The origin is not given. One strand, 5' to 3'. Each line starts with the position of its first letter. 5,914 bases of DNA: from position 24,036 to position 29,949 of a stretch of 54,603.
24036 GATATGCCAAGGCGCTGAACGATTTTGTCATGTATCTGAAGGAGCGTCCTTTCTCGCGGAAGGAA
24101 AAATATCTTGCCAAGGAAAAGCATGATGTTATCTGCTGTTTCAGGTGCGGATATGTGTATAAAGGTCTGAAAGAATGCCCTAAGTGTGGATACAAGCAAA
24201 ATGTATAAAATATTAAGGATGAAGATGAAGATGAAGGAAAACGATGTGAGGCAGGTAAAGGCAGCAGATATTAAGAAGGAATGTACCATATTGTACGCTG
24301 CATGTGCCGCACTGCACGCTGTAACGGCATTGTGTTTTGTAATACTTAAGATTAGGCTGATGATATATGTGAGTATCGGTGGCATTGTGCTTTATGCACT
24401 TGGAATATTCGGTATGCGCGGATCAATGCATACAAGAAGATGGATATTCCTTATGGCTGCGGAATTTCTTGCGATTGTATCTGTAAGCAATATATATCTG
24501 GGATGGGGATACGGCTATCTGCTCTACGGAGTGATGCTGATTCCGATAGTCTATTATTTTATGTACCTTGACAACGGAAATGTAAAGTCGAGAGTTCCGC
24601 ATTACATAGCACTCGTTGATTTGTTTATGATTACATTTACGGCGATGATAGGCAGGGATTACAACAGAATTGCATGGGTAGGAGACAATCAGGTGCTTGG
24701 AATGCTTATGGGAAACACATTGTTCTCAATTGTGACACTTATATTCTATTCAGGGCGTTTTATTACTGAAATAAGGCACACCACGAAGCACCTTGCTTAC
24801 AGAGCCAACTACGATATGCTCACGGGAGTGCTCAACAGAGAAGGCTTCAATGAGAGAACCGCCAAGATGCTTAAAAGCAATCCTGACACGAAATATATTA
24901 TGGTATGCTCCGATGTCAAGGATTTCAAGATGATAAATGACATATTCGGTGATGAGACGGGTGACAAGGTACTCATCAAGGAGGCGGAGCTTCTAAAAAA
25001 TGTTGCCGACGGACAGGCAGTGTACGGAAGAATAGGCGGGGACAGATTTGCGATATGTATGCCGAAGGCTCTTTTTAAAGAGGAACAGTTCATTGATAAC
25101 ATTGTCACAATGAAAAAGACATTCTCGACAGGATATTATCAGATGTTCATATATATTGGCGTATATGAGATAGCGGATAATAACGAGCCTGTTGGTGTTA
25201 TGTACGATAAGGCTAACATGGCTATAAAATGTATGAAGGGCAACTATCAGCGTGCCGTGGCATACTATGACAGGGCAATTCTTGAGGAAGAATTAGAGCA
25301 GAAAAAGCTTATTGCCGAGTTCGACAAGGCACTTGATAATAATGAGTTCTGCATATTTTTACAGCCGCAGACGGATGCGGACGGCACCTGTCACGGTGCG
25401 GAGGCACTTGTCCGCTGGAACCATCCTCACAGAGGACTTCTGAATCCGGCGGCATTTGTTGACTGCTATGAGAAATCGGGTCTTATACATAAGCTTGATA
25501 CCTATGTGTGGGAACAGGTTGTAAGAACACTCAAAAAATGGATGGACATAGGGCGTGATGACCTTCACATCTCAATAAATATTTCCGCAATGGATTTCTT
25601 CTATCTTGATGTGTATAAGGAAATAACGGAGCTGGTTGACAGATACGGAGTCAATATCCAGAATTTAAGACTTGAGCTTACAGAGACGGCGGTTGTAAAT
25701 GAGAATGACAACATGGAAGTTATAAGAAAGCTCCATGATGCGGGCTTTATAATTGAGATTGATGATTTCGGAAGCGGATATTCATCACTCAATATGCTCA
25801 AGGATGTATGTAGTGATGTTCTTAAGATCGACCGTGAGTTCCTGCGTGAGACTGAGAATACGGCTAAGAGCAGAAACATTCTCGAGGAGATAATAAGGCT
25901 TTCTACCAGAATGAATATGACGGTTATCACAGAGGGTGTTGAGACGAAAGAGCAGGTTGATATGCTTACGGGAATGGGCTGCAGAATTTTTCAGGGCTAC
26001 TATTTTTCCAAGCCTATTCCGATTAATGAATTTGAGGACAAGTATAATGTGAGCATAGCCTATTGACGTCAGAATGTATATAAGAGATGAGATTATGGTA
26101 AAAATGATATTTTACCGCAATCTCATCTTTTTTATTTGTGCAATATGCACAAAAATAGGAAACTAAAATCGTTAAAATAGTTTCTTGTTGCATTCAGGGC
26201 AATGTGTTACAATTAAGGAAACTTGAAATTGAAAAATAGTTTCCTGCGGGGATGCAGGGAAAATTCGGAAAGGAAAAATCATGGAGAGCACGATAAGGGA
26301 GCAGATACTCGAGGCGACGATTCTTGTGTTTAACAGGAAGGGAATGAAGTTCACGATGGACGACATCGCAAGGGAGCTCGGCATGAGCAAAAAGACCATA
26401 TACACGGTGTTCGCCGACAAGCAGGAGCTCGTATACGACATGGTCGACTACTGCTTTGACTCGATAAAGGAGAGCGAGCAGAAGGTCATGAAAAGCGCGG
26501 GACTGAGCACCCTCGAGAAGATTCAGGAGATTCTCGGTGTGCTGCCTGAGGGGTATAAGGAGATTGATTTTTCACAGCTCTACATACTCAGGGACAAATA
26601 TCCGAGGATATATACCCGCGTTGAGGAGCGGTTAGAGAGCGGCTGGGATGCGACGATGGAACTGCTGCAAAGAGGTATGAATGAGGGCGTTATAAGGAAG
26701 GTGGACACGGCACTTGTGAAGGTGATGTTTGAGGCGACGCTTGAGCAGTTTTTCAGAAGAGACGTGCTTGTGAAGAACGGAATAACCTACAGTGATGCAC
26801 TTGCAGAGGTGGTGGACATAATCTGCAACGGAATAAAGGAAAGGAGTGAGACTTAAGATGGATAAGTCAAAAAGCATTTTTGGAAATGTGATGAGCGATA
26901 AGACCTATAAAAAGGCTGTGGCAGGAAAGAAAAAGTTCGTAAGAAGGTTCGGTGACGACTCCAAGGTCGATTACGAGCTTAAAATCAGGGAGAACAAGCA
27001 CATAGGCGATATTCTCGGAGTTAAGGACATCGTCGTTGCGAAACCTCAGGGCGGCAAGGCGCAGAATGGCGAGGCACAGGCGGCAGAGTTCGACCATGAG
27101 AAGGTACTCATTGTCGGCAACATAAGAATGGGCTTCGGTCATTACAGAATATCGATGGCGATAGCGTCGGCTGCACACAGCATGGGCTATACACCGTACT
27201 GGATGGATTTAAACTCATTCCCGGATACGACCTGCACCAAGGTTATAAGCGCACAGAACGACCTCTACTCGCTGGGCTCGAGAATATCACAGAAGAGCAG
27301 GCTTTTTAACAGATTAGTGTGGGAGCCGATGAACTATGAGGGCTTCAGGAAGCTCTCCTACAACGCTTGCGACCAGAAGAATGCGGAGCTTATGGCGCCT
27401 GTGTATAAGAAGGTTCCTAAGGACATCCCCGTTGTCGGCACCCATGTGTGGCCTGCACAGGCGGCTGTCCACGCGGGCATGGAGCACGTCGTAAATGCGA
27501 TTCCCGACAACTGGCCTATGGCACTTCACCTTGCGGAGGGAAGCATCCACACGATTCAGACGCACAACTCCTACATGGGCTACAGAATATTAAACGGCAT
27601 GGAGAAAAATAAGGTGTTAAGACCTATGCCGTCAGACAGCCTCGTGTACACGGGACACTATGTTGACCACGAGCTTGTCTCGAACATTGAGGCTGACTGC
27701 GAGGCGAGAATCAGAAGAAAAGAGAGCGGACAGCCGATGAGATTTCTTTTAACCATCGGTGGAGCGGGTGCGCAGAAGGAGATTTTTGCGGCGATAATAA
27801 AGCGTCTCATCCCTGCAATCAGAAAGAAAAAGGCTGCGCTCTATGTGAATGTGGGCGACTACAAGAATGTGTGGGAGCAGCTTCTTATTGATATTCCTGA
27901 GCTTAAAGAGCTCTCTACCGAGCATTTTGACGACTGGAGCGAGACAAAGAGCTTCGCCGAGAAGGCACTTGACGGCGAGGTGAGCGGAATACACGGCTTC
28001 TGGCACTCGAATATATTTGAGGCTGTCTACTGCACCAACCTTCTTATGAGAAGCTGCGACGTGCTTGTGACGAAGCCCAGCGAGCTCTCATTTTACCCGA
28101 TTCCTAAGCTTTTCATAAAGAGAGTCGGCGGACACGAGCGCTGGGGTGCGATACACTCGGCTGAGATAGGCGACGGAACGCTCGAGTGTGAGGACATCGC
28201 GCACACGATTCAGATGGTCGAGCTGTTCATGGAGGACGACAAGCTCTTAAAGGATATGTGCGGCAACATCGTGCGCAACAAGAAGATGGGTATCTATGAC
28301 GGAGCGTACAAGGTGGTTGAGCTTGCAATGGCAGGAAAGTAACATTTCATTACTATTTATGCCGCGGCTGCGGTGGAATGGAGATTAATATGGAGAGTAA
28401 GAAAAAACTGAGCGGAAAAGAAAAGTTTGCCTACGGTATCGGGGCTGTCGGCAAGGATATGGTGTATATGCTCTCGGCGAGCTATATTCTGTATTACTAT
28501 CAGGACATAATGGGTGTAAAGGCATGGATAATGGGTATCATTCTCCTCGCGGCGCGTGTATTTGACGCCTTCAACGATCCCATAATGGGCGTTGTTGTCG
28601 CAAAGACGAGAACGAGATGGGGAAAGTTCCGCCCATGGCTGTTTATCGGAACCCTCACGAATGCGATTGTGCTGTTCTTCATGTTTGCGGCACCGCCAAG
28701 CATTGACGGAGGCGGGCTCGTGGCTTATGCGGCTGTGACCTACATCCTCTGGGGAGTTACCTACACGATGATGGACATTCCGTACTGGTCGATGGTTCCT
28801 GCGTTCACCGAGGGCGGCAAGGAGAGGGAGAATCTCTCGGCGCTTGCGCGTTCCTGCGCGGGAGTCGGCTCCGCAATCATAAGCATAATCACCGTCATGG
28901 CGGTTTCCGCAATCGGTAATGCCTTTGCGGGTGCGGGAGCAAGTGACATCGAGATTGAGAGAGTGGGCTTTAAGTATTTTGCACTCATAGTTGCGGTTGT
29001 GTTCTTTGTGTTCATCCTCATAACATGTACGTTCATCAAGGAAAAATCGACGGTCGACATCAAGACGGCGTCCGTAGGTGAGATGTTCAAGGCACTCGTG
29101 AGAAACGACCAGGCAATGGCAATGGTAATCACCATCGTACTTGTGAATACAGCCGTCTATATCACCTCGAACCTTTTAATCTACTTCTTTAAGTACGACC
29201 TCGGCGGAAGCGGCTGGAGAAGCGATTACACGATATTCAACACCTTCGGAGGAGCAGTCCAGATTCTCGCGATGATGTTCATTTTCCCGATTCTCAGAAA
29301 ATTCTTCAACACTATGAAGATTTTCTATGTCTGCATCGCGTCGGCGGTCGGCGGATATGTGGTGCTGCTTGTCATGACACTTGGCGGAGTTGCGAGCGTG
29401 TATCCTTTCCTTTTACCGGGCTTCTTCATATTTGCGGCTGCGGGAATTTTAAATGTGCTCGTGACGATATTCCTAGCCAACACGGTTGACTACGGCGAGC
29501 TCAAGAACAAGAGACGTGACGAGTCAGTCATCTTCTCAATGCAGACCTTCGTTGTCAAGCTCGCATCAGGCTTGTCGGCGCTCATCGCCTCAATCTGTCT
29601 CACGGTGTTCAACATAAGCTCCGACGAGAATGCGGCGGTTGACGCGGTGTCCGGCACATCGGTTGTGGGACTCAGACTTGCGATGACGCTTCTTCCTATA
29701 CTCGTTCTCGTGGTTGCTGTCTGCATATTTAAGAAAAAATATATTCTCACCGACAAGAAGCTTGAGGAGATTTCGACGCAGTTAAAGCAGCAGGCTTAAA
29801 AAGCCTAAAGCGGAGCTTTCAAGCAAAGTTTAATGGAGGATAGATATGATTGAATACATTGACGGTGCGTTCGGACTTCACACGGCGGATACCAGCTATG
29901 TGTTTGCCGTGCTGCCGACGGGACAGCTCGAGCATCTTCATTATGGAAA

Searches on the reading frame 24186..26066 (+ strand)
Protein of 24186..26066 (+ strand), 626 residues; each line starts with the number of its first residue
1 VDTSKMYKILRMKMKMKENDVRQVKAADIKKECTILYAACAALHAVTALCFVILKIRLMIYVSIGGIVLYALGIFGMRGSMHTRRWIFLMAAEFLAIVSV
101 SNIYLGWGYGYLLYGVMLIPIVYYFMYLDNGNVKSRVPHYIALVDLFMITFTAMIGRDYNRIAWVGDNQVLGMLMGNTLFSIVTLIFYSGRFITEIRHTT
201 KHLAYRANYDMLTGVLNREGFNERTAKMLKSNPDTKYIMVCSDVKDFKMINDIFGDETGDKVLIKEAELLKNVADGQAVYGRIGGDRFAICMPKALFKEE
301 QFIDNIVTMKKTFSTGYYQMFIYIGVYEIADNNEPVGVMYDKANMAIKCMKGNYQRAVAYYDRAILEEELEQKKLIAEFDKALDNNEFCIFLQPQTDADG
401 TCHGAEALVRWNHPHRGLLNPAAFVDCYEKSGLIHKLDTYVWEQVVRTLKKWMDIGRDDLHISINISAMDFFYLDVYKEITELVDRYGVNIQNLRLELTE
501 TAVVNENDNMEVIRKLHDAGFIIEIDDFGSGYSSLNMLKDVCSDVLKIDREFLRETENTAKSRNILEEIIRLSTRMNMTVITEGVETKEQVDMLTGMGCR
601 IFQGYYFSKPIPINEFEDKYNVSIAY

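Call 7: search_protein_families(library=pfam, proteins=[window:24186-26066:+])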
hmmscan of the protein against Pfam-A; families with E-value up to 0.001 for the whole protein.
window:24186-26066:+ (626 aa): 2 families
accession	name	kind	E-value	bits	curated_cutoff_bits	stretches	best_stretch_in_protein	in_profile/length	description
PF00563.25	EAL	-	9.3e-62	208.9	31.3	1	378-610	3-236/236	EAL domain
PF00990.26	GGDEF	-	2.1e-22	80.1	23.8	1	207-352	1-156/161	Diguanylate cyclase, GGDEF domain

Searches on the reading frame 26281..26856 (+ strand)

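Call 7: search_protein_families(library=pfam, proteins=[window:26281-26856:+])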
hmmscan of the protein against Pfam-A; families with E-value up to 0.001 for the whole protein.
window:26281-26856:+ (191 aa): 1 family
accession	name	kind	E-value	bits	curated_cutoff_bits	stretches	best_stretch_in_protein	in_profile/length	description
PF00440.29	TetR_N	-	1.6e-11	44.2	24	1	9-51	1-44/47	Bacterial regulatory proteins, tetR family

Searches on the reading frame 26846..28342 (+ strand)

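Call 8: search_protein_families(library=pfam, proteins=[window:26846-28342:+])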
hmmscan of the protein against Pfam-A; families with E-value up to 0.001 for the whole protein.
window:26846-28342:+ (498 aa): 2 families
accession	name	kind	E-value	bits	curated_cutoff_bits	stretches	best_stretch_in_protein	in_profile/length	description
PF22052.2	DUF6937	-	2.1e-125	417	27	1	11-248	2-228/228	Domain of unknown function (DUF6937)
PF22053.2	DUF6938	-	2.9e-119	397.4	27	1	261-495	1-236/236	Domain of unknown function (DUF6938)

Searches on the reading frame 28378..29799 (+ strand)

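Call 8: search_protein_families(library=pfam, proteins=[window:28378-29799:+])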
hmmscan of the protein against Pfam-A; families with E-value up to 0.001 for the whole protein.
window:28378-29799:+ (473 aa): 2 families
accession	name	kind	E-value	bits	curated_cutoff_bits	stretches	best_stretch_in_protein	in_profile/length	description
PF13347.12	MFS_2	-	4.8e-71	240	27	1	19-450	2-419/427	MFS/sugar transport protein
PF07690.21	MFS_1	-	4.7e-09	36.1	33.4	2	24-167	212-345/347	Major Facilitator Superfamily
